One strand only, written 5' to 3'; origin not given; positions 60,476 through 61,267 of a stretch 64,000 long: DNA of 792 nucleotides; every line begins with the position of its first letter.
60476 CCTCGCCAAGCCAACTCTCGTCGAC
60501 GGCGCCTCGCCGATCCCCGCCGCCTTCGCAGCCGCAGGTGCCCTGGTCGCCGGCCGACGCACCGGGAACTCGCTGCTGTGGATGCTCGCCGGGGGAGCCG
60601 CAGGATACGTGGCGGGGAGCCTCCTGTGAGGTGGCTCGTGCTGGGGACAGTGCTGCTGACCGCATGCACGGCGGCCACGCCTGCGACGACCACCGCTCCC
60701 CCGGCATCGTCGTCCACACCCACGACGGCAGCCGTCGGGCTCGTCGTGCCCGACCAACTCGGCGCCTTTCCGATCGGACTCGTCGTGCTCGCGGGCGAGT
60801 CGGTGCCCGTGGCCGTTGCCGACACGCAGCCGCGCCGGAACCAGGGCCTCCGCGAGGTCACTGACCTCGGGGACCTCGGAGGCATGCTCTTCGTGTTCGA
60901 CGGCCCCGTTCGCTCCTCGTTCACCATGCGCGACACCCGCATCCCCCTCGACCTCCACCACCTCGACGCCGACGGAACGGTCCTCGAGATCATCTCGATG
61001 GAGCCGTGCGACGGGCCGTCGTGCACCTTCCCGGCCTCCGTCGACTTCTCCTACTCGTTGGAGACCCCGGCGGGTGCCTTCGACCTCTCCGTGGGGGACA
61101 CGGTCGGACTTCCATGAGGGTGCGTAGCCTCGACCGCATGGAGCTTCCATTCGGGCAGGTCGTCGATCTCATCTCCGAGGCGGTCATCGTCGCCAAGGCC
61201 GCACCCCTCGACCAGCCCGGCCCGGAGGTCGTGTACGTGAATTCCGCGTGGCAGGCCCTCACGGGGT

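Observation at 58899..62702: Six consecutive plus-strand genes chained by overlapping stops and starts: nfo, azlC, azlD, DUF192 lipoprotein, degenerate-GGDEF PAS protein, histidine phosphatase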

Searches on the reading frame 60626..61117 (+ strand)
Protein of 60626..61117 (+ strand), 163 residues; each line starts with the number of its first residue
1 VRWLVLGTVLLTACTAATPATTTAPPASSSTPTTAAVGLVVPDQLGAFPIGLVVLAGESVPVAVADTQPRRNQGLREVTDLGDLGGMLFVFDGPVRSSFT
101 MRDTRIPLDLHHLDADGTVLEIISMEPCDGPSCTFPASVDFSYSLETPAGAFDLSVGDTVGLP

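Call 5: search_protein_families(library=pfam, proteins=[window:60626-61117:+], max_evalue=0.01)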
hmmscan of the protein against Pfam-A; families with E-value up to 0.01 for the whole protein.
window:60626-61117:+ (163 aa): 1 family
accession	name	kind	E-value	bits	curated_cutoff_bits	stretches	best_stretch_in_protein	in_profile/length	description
PF02643.20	DUF192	-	4.4e-20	72.1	27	1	61-160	2-94/96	Uncharacterized ACR, COG1430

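Call 6: search_protein_families(library=ncbifam, proteins=[window:60626-61117:+], max_evalue=0.01)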
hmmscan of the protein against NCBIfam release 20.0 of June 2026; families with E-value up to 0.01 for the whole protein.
window:60626-61117:+ (163 aa): 0 families

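Call 7: find_encoding_contigs(protein=window:60626-61117:+, flank=10000, max_places=6)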
Protein window:60626-61117:+ (163 aa): no gene with exactly this product is on record in the collection.

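Call 11: find_homologous_proteins(query=window:60626-61117:+, max_evalue=0.00001)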
Query window:60626-61117:+ (163 aa): 88 proteins with E <= 0.00001 among 1572 candidates.
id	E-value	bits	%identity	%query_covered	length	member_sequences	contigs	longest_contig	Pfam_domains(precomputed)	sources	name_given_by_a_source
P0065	4.2e-100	350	100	100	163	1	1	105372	PF02643.21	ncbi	-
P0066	4.8e-77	275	80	100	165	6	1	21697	PF02643.21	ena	-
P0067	1.2e-61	225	69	100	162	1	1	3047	PF02643.21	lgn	-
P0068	9.7e-58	213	71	77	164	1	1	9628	PF02643.21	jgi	jgi:uncharacterized membrane protein (UPF0127 family)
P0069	1.2e-57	212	65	100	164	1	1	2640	PF02643.21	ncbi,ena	-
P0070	6.6e-55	203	71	77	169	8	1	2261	PF02643.21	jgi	jgi:uncharacterized membrane protein (UPF0127 family)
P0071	4.0e-53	198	68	77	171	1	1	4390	PF02643.21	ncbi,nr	ncbi:MAG: DUF192 domain-containing protein [Acidimicrobiia bacterium]|nr:DUF192 domain-containing pr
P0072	2.5e-51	192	68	77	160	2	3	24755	PF02643.21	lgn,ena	-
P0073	2.3e-50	189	66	88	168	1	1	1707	PF02643.21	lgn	-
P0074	1.2e-24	105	48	67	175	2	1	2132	PF02643.21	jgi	-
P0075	9.8e-24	102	47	72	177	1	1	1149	PF02643.21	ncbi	-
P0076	6.8e-23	99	46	76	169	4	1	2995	PF02643.21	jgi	jgi:uncharacterized membrane protein (UPF0127 family)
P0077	4.6e-22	97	45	75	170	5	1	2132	PF02643.21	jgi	jgi:uncharacterized membrane protein (UPF0127 family)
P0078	5.5e-21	93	41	76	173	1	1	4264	PF02643.21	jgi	jgi:uncharacterized membrane protein (UPF0127 family)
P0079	6.6e-21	93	39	74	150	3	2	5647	PF02643.21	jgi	jgi:uncharacterized membrane protein (UPF0127 family)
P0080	8.7e-21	92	37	87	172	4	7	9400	PF02643.21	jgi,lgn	jgi:hypothetical protein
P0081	1.3e-20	92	45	63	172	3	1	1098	PF02643.21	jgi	jgi:uncharacterized membrane protein (UPF0127 family)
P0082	2.5e-20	91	49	65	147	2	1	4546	PF02643.21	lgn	-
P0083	1.4e-19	89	46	67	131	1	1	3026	PF02643.21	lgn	-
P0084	2.3e-19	88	47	66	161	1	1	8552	PF02643.21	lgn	-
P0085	3.8e-19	87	41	72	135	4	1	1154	PF02643.21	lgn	-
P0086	6.1e-19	86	45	73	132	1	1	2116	PF02643.21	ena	-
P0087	9.2e-19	86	44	67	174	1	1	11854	PF02643.21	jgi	jgi:hypothetical protein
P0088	1.1e-18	86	44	71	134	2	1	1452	PF02643.21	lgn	-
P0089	2.0e-18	85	50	61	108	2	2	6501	PF02643.21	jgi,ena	-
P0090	2.1e-18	85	44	74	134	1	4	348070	PF02643.21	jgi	jgi:uncharacterized protein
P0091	2.9e-18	84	49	60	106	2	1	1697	PF02643.21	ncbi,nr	ncbi:MAG TPA: DUF192 domain-containing protein [Acidimicrobiia bacterium]|nr:DUF192 domain-containin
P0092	1.2e-17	82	46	69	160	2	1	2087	PF02643.21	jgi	-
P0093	2.1e-17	81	48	61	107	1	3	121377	PF02643.21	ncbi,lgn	ncbi:MAG: DUF192 domain-containing protein [Actinomycetota bacterium]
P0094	3.9e-17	81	53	50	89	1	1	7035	PF02643.21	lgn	-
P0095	3.9e-17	81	40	72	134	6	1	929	PF02643.21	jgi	jgi:uncharacterized membrane protein (UPF0127 family)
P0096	4.9e-17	80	46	61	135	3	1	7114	PF02643.21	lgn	-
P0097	8.3e-17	79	48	61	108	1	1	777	PF02643.21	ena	-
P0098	7.7e-16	76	38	85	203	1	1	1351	PF02643.21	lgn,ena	-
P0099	1.3e-15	76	46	62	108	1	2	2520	PF02643.21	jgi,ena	-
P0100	4.4e-15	74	43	66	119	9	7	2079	PF02643.21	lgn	-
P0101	3.2e-14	71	40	67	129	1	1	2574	PF02643.21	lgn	-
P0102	1.1e-13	69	45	66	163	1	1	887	PF02643.21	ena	-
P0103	1.3e-13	69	42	69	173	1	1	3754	PF02643.21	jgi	jgi:uncharacterized protein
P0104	1.9e-13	69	44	59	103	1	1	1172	PF02643.21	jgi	jgi:hypothetical protein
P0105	1.9e-13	69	40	66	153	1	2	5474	PF02643.21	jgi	jgi:uncharacterized membrane protein (UPF0127 family)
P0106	2.4e-13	68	42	63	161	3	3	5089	PF02643.21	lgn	-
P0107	2.8e-12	65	41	56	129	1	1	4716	PF02643.21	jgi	jgi:uncharacterized protein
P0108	3.5e-12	64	36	73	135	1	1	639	PF02643.21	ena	-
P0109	1.3e-10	59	41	59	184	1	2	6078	PF02643.21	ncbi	-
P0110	1.6e-10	59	51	40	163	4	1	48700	PF02643.21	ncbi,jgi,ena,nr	ncbi:MAG TPA: DUF192 domain-containing protein [Steroidobacteraceae bacterium]|nr:DUF192 domain-cont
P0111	2.4e-10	58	38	73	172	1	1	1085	PF02643.21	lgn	-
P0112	3.5e-10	58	43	63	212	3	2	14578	PF02643.21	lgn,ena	-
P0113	1.2e-9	56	44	50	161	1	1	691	PF02643.21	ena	-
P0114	1.2e-9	56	43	55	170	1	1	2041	PF02643.21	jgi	jgi:uncharacterized membrane protein (UPF0127 family)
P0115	1.8e-9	56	35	91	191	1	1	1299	PF02643.21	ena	-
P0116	1.9e-9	56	34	99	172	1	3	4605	PF02643.21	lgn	-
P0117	5.5e-9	54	38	63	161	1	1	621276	PF02643.21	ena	-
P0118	2.6e-8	52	48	42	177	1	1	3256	PF02643.21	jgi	jgi:uncharacterized protein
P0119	6.4e-8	51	38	66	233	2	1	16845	PF02643.21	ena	-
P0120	1.0e-7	50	41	64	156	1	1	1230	PF02643.21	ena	-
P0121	1.2e-7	50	41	55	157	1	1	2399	PF02643.21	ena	-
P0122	1.5e-7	49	37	72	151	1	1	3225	PF02643.21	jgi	-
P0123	1.9e-7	49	33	72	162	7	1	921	PF02643.21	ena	-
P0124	1.9e-7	49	38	63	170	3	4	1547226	PF02643.21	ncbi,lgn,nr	ncbi:MAG: DUF192 domain-containing protein [Thermoflexaceae bacterium]|nr:DUF192 domain-containing p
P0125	2.4e-7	49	39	66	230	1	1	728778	PF02643.21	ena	-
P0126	3.0e-7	48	39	69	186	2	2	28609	PF02643.21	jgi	jgi:hypothetical protein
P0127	3.9e-7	48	39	68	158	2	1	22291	PF02643.21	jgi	jgi:uncharacterized membrane protein (UPF0127 family)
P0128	4.8e-7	48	33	98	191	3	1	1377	PF02643.21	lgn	-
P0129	5.8e-7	47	37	85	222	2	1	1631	PF02643.21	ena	-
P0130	9.6e-7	47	39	62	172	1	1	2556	PF02643.21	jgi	-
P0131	1.2e-6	46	46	39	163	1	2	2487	PF02643.21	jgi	jgi:uncharacterized protein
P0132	1.3e-6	46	40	68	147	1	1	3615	PF02643.21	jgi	jgi:uncharacterized membrane protein (UPF0127 family)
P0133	1.9e-6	46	42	64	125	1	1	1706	PF02643.21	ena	-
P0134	2.4e-6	45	34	66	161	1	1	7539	PF02643.21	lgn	-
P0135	2.5e-6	45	39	63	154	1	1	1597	PF02643.21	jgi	-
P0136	2.7e-6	45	39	63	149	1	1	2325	PF02643.21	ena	-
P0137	2.8e-6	45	36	67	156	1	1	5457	PF02643.21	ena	-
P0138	2.8e-6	45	49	40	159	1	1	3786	PF02643.21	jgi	jgi:uncharacterized membrane protein (UPF0127 family)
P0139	4.3e-6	45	38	69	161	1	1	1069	PF02643.21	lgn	-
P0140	4.4e-6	45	32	93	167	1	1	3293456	PF02643.21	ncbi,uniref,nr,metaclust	ncbi:protein of unknown function DUF192 [Chloroherpeton thalassium ATCC 35110]|uniref:DUF192 domain-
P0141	5.7e-6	44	31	97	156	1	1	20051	PF02643.21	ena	-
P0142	6.1e-6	44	39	63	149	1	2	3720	PF02643.21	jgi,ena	-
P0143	6.3e-6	44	39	63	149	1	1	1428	PF02643.21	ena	-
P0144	6.8e-6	44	32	95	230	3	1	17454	PF02643.21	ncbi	ncbi:MAG: DUF192 domain-containing protein [Chloroflexota bacterium]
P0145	7.8e-6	44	40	56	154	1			PF02643.21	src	-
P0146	8.0e-6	44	39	63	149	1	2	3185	PF02643.21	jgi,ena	-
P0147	8.2e-6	44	39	63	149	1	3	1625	PF02643.21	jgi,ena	-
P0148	8.7e-6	44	40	56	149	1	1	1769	PF02643.21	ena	-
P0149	9.2e-6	44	43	45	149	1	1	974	PF02643.21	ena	-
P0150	9.2e-6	44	39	63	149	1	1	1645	PF02643.21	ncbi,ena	-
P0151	9.6e-6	44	38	63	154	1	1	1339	PF02643.21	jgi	-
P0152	1.0e-5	43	47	39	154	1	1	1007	PF02643.21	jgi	-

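Call 12: find_encoding_contigs(protein=P0093, flank=8000, max_places=2)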
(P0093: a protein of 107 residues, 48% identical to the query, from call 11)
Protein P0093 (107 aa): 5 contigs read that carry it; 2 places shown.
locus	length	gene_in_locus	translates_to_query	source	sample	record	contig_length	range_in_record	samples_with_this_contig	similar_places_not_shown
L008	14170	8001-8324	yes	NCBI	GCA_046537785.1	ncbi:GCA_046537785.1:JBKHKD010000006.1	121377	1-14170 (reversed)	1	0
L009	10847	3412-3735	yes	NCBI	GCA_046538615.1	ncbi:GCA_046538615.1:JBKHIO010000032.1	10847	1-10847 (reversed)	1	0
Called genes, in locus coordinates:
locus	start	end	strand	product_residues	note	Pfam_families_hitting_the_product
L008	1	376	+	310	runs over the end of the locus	PF03372:Exo_endo_phos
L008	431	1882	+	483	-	PF05195:AMP_N, PF00557:Peptidase_M24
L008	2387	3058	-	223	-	PF03006:HlyIII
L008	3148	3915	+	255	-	PF01255:Prenyltransf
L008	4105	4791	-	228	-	PF00300:His_Phos_1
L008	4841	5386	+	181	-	-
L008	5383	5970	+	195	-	-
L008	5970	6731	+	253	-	PF01261:AP_endonuc_2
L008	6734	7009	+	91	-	-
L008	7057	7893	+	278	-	PF02548:Pantoate_transf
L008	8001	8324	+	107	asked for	PF02643:DUF192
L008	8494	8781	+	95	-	PF01250:Ribosomal_S6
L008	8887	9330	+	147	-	PF00436:SSB, PF01336:tRNA_anti-codon (faint)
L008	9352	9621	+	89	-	PF01084:Ribosomal_S18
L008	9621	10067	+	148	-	PF01281:Ribosomal_L9_N, PF03948:Ribosomal_L9_C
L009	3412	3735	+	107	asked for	PF02643:DUF192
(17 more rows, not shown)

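Call 13: find_encoding_contigs(protein=P0090, flank=8000, max_places=2)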
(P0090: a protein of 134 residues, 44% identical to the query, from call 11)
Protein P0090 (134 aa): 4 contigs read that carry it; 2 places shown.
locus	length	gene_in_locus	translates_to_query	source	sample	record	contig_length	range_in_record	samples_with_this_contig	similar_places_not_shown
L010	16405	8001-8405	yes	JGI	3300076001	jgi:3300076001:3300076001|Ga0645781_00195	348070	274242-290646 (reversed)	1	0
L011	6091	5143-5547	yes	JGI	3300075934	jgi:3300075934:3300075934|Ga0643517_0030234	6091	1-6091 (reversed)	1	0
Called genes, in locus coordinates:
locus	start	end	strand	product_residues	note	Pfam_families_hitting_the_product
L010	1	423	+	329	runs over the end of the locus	PF03372:Exo_endo_phos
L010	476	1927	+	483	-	PF05195:AMP_N, PF00557:Peptidase_M24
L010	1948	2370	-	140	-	PF00190:Cupin_1 (weak), PF07883:Cupin_2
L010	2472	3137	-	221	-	PF03006:HlyIII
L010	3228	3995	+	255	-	PF01255:Prenyltransf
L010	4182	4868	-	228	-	PF00300:His_Phos_1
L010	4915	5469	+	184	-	-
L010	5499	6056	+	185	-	-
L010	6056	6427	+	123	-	PF01261:AP_endonuc_2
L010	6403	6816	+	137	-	PF01261:AP_endonuc_2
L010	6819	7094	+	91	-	-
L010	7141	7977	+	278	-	PF02548:Pantoate_transf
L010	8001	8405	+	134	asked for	PF02643:DUF192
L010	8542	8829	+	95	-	PF01250:Ribosomal_S6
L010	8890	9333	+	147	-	PF00436:SSB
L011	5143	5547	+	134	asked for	PF02643:DUF192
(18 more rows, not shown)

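Call 14: find_encoding_contigs(protein=P0080, flank=8000, max_places=3)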
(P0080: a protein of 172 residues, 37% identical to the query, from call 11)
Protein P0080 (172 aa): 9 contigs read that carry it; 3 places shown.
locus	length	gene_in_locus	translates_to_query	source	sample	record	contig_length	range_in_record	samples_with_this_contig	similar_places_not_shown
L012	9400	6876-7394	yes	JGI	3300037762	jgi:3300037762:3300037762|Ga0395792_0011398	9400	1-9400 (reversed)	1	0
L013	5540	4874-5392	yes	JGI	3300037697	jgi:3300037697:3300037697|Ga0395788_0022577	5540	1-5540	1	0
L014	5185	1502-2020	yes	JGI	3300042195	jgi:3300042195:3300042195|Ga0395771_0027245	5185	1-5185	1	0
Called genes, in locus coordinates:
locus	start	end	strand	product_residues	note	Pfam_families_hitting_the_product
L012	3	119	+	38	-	?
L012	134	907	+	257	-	PF01255:Prenyltransf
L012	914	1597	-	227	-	PF00300:His_Phos_1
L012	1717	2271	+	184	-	PF00156:Pribosyltran (weak)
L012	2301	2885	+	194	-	-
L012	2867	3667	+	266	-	PF01261:AP_endonuc_2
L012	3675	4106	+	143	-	-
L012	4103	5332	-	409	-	-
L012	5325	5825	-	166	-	PF07638:Sigma70_ECF (weak), PF04542:Sigma70_r2 (weak), PF08281:Sigma70_r4_2, PF04545:Sigma70_r4 (weak)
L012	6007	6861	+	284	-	PF02548:Pantoate_transf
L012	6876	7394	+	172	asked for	PF02643:DUF192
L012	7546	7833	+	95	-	PF01250:Ribosomal_S6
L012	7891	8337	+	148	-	PF00436:SSB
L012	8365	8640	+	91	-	PF01084:Ribosomal_S18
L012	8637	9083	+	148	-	PF01281:Ribosomal_L9_N, PF03948:Ribosomal_L9_C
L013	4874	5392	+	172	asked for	PF02643:DUF192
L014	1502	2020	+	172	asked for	PF02643:DUF192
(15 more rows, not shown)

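Call 19: find_related_loci(query=A2, collection=genome_contigs, flank=10000)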
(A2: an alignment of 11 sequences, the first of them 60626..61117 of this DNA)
Query A2 (163 aa) in genome_contigs; peptide patterns used: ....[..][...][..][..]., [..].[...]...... (x = any residue, [..] = any of these).
352 stretches matched a pattern; 297 encode a relative of the query (tblastn E <= 1e-3); the best 80 are kept; 80 distinct loci.
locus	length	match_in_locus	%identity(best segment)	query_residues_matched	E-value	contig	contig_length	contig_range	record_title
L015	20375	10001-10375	71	39-163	3e-54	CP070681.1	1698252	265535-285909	MAG: Acidimicrobiia bacterium isolate bin686 chromosome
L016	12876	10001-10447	46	9-152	1e-31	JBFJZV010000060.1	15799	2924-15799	MAG: Acidimicrobiia bacterium isolate Mix_sand19.2022.05.Z.42 k141_2973299_length_15799_cov_21.1576, whole genome shotgu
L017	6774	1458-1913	42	1-153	9e-31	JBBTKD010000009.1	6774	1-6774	MAG: Actinomycetota bacterium isolate H52-bin068_1 H52_bin068_1_000000000009, whole genome shotgun sequence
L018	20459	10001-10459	45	3-149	1e-29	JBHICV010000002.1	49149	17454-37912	MAG: Acidimicrobiia bacterium isolate Bea_3_bin.44 NODE_18_length_49149_cov_7.147778, whole genome shotgun sequence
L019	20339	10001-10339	51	41-151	5e-29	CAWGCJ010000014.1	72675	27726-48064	MAG: uncultured Acidimicrobiia bacterium isolate MFD03804.bin.2.108 genome assembly, contig: contig_7618, whole genome s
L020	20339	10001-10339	50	41-151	2e-28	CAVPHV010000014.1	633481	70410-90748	MAG: uncultured Acidimicrobiia bacterium isolate MFD09964.bin.1.311 genome assembly, contig: contig_3559, whole genome s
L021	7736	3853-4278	44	11-153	1e-27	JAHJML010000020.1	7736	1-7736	MAG: Actinomycetota bacterium isolate Old_saline.mb.35 Old_saline.mb.35_k141_95162, whole genome shotgun sequence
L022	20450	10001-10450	44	13-150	1e-26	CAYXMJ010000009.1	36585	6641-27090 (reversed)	MAG TPA_asm: uncultured Acidimicrobiaceae bacterium isolate binchicken_co373_9 genome assembly, contig: NODE_122_length_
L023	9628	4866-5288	43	20-150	2e-26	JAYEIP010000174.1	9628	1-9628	MAG: Actinomycetota bacterium isolate MAG188 MAG188_174, whole genome shotgun sequence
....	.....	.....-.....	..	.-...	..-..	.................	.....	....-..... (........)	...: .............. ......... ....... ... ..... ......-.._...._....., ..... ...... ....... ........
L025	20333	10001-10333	50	42-151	3e-26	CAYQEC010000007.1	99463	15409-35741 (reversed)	MAG TPA_asm: uncultured Acidimicrobiaceae bacterium isolate binchicken_co89_652 genome assembly, contig: NODE_180_length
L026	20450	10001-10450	39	4-160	2e-25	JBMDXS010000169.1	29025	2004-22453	MAG: Acidimicrobiia bacterium isolate FBaSoil1_17 FBaSoil1_contig169, whole genome shotgun sequence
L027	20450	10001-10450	41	9-153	6e-25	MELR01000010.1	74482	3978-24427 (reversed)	MAG: Actinobacteria bacterium RBG_16_68_21 RBG_16_scaffold_24, whole genome shotgun sequence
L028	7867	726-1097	45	27-151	7e-25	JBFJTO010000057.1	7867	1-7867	MAG: Acidimicrobiia bacterium isolate Mix_sand19.2022.05.D.20 k141_2293394_length_7867_cov_10.9434, whole genome shotgun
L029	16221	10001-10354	46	45-160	8e-25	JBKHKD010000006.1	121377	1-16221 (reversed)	MAG: Actinomycetota bacterium isolate D5M12_6 NODE_24_length_121377_cov_29.041691, whole genome shotgun sequence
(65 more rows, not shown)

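Call 24: list_cluster_members(proteins=[P0065, P0071])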
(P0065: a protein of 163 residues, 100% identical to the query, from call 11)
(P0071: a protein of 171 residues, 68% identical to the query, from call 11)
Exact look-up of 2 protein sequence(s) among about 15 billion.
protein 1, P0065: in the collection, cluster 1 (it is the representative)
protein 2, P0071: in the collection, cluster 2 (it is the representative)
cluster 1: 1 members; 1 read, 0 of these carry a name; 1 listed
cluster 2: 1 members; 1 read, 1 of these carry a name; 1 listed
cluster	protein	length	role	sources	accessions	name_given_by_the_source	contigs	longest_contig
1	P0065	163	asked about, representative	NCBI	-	-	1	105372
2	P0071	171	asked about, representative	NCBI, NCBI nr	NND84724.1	MAG: DUF192 domain-containing protein [Acidimicrobiia bacterium] | DUF192 domain-containing protein [Acidimicrobiia bacterium]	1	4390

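Call 32: search_solved_structures(query=window:60626-61117:+, max_evalue=0.01)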
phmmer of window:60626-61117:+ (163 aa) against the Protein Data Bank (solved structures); distinct sequences matched with E-value up to 0.01: 2.
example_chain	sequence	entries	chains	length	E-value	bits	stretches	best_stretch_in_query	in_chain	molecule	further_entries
3m7a_A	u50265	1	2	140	1.5e-06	31.4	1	44-124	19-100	uncharacterized protein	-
3pjy_A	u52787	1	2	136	0.004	20.3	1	61-151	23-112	Hypothetical signal peptide protein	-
